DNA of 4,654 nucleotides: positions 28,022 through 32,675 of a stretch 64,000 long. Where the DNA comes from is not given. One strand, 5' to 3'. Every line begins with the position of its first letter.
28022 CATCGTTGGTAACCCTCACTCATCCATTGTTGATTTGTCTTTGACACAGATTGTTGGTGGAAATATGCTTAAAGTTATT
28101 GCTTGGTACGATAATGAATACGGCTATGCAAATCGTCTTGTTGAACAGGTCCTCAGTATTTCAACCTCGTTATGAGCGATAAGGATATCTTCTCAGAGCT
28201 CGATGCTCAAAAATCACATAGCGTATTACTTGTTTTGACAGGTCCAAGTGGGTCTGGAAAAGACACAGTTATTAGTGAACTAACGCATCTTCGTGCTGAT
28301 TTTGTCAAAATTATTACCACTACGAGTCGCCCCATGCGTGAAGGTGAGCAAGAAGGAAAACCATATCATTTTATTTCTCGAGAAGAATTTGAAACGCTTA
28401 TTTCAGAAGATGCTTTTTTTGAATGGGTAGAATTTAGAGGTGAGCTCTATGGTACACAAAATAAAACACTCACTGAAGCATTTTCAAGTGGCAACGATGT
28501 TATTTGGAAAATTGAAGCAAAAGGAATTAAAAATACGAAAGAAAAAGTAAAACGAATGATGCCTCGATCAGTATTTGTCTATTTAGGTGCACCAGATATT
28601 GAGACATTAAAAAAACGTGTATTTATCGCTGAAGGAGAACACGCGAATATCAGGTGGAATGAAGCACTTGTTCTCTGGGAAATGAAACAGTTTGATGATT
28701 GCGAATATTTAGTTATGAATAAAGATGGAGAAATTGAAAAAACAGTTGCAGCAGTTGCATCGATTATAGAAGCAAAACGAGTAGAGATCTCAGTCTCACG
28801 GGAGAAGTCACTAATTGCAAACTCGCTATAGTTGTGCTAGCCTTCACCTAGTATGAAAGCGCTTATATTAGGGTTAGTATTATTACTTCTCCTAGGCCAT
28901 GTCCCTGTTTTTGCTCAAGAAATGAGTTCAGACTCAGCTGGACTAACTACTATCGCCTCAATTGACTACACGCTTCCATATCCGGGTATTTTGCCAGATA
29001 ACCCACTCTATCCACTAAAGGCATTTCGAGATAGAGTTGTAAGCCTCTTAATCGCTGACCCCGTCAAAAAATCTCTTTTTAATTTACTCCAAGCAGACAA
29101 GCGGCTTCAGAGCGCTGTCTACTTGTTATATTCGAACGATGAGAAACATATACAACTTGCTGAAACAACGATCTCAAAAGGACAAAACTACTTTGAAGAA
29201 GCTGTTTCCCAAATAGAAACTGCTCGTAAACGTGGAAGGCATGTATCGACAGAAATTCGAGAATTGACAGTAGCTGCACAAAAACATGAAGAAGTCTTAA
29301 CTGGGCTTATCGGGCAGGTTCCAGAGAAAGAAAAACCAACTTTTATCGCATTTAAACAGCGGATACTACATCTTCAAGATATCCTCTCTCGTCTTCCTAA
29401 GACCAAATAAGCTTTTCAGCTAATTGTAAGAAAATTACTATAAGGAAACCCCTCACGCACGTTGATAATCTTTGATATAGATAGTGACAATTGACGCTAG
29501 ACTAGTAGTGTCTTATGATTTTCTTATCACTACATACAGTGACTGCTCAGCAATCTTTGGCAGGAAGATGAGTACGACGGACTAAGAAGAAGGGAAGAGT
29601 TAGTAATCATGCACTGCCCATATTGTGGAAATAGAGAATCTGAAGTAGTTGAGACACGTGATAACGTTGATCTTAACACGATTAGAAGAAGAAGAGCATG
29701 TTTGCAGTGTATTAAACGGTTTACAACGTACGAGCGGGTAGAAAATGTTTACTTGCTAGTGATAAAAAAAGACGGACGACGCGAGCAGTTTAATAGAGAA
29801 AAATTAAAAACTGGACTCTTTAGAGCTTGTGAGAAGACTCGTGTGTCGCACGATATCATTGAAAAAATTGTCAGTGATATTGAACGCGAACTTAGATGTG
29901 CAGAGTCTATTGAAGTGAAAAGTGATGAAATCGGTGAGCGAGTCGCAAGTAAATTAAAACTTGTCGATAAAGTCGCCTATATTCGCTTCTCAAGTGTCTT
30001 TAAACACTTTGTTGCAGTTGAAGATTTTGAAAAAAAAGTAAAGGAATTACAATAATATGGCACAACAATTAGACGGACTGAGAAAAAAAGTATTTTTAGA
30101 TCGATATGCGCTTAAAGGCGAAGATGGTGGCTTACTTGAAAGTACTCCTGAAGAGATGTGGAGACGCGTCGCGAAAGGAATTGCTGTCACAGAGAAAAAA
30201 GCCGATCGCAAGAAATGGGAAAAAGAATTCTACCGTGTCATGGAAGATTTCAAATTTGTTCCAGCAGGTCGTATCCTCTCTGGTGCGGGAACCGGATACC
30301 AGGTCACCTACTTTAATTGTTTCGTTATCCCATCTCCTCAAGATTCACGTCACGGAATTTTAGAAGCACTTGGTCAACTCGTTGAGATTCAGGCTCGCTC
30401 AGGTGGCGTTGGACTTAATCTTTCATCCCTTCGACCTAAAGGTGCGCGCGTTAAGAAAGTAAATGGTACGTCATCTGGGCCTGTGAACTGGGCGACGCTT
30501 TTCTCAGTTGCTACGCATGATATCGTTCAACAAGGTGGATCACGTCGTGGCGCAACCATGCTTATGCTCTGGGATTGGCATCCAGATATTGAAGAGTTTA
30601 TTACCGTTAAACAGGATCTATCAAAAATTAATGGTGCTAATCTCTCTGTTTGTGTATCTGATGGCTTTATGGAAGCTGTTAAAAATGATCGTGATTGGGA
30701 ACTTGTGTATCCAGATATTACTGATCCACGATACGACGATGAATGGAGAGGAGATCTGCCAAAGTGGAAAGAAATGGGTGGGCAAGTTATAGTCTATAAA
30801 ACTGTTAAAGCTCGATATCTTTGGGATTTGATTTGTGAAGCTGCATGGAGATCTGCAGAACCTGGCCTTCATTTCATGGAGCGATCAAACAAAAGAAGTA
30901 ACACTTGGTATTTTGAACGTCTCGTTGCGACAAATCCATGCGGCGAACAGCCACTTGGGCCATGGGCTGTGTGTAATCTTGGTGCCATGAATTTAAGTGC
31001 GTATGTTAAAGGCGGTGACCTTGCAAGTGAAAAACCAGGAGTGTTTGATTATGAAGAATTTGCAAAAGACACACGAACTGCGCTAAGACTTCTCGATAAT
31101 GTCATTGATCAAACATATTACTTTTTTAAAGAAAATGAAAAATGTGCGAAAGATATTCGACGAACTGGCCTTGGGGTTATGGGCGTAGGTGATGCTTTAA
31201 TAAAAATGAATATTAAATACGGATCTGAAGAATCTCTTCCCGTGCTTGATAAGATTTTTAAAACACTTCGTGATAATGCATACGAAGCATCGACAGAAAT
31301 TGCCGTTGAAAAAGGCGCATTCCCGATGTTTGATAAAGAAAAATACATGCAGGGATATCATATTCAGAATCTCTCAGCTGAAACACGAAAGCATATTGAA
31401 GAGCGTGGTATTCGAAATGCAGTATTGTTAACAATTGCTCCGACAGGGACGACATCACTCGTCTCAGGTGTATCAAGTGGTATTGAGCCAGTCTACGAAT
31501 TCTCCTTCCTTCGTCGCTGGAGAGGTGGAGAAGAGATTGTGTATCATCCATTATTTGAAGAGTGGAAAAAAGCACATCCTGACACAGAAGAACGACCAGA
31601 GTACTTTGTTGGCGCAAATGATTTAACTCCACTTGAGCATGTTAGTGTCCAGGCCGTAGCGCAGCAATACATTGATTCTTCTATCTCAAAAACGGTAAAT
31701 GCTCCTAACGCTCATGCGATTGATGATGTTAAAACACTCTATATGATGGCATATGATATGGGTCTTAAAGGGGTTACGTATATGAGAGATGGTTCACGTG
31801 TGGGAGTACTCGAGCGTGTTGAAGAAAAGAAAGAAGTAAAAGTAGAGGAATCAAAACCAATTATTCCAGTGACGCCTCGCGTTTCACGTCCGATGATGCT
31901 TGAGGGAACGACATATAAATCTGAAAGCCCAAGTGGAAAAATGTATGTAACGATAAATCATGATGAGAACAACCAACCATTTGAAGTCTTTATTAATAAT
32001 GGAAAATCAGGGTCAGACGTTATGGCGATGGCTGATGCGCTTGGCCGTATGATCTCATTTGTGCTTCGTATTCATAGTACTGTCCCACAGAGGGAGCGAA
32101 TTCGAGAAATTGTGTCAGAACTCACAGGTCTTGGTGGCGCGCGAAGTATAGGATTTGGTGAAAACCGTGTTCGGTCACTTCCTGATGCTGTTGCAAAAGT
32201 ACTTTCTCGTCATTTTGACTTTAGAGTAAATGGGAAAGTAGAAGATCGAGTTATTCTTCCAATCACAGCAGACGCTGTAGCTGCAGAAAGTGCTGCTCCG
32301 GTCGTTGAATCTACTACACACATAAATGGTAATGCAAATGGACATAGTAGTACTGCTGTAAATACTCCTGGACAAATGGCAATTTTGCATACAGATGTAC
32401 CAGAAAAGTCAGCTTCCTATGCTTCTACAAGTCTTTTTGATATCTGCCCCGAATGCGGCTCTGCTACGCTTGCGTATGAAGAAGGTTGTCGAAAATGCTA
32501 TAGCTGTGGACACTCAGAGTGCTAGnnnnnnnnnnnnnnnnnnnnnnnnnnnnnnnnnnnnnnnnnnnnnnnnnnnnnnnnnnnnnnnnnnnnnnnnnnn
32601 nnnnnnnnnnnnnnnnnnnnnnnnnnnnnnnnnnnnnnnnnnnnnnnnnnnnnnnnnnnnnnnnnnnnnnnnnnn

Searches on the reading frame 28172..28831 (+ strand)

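Call 8: search_protein_families(library=pfam, proteins=[window:28172-28831:+], max_evalue=0.01)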
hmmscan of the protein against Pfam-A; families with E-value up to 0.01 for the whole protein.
window:28172-28831:+ (219 aa): 3 families
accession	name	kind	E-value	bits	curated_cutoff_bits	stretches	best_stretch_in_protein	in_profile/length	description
PF00625.27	Guanylate_kin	-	4.9e-30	105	25.2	1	19-201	4-181/182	Guanylate kinase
PF03215.21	Rad17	-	0.0015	18.9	23.8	1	11-42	41-70/186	Rad17 P-loop domain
PF13671.12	AAA_33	-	0.0019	18.9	27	1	19-112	1-75/143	AAA domain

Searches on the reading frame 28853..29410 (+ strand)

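Call 8: search_protein_families(library=pfam, proteins=[window:28853-29410:+], max_evalue=0.01)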
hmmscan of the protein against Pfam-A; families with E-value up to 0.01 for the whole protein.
window:28853-29410:+ (185 aa): 2 families
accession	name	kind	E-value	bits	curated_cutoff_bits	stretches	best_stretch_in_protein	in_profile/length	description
PF18915.5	DUF5667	-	3.1e-10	40.8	27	1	45-158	1-98/99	Domain of unknown function (DUF5667)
PF15753.10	BLOC1S3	-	0.0051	17.3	27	1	82-139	106-163/172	Biogenesis of lysosome-related organelles complex 1 subunit 3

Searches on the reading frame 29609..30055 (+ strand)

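Call 8: search_protein_families(library=pfam, proteins=[window:29609-30055:+], max_evalue=0.01)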
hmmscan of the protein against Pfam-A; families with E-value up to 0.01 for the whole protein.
window:29609-30055:+ (148 aa): 2 families
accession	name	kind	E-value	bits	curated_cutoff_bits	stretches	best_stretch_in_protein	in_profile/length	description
PF03477.21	ATP-cone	-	9.8e-19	68.1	25.8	1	50-134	2-85/88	ATP cone domain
PF22811.2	Zn_ribbon_NrdR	-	1.1e-17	64.1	27.2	1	1-42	1-42/42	Transcriptional repressor NrdR-like, N-terminal domain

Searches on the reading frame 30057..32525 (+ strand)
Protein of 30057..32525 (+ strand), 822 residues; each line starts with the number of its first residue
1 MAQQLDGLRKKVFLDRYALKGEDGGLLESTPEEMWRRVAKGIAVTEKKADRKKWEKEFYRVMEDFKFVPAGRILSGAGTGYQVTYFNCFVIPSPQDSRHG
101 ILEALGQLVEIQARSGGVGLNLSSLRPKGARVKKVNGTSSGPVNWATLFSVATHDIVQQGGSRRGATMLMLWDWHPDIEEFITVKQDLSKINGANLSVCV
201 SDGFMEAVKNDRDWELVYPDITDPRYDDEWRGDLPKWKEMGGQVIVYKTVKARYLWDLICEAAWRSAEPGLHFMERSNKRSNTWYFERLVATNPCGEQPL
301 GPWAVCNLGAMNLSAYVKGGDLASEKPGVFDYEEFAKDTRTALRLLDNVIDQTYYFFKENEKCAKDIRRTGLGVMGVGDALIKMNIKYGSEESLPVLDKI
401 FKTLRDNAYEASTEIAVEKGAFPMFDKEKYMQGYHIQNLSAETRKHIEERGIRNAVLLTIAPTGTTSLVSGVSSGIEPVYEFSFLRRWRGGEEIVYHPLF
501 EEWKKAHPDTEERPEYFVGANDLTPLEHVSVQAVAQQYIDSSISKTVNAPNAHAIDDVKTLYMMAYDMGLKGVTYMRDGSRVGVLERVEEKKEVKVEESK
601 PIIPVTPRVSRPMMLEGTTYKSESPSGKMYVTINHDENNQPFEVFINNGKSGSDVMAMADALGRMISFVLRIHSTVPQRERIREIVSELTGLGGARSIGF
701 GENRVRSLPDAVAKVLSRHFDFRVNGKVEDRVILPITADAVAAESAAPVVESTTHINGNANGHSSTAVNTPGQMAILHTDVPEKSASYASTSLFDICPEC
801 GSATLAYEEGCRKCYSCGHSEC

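Call 8: search_protein_families(library=pfam, proteins=[window:30057-32525:+], max_evalue=0.01)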
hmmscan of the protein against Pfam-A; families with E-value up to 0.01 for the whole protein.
window:30057-32525:+ (822 aa): 4 families
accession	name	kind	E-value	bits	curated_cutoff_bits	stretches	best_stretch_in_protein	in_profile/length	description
PF02867.20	Ribonuc_red_lgC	-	2.2e-120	403.2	23.9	1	87-576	2-523/523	Ribonucleotide reductase, barrel domain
PF00317.26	Ribonuc_red_lgN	-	2.9e-21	75.8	28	1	11-80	9-75/77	Ribonucleotide reductase, all-alpha domain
PF12637.14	TSCPD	-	1.1e-15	58.1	22.8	1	620-719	3-87/88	TSCPD domain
PF21995.1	RNR-II_ins_dom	-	0.0077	16.9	27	0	96-145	41-96/107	B12-dependent ribonucleotide reductase, insertion domain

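Call 12: search_protein_families(library=ncbifam, proteins=[window:30057-32525:+], max_evalue=0.1)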
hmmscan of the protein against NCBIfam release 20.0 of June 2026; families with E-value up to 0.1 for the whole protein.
window:30057-32525:+ (822 aa): 22 families
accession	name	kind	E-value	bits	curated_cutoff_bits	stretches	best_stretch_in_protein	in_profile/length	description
NF006417.0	PRK08665.1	equivalog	9.4e-181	602.8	961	2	9-505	16-471/759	vitamin B12-dependent ribonucleotide reductase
TIGR02504.1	NrdJ_Z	equivalog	3.1e-173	577.6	399.95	1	11-582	3-602/606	adenosylcobalamin-dependent ribonucleoside-diphosphate reductase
NF005991.0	PRK08115.1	equivalog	4.8e-165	550.9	854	2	191-594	366-786/858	vitamin B12-dependent ribonucleotide reductase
NF005010.0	PRK06406.1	subfamily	2.5e-111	373.2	1125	3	46-505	211-624/771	vitamin B12-dependent ribonucleotide reductase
NF005401.0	PRK06948.1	subfamily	7.9e-110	368.3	906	1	8-580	16-584/604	ribonucleotide reductase-like protein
TIGR02506.1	NrdE_NrdA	equivalog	3.3e-102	343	341.05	1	11-577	5-614/616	ribonucleoside-diphosphate reductase subunit alpha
NF005122.0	PRK06556.1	equivalog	2.9e-70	237.1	859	2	47-432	120-497/960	vitamin B12-dependent ribonucleotide reductase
NF005101.0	PRK06539.1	equivalog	5.2e-69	233.1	988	3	13-433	156-575/822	ribonucleoside-diphosphate reductase subunit alpha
NF006207.0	PRK08332.1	equivalog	5.3e-67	226.1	2400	2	292-596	1239-1572/1684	vitamin B12-dependent ribonucleotide reductase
NF005544.0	PRK07207.1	equivalog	8.1e-66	222.5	965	1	6-493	297-804/965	ribonucleoside-diphosphate reductase subunit alpha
NF005483.0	PRK07088.1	equivalog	2.1e-58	198.1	1214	2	305-580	495-753/764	ribonucleoside-diphosphate reductase subunit alpha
NF009028.0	PRK12364.1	equivalog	5.3e-58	196.7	1377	2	329-580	583-831/842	ribonucleoside-diphosphate reductase subunit alpha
NF006279.0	PRK08447.1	equivalog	1.3e-54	185.9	1082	2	302-580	493-770/789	ribonucleoside-diphosphate reductase subunit alpha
NF009029.0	PRK12365.1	equivalog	8.8e-54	182.9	1350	1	13-492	386-886/1046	ribonucleoside-diphosphate reductase subunit alpha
NF005736.0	PRK07562.1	equivalog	2.8e-53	180.9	1737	3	194-429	397-604/1222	vitamin B12-dependent ribonucleotide reductase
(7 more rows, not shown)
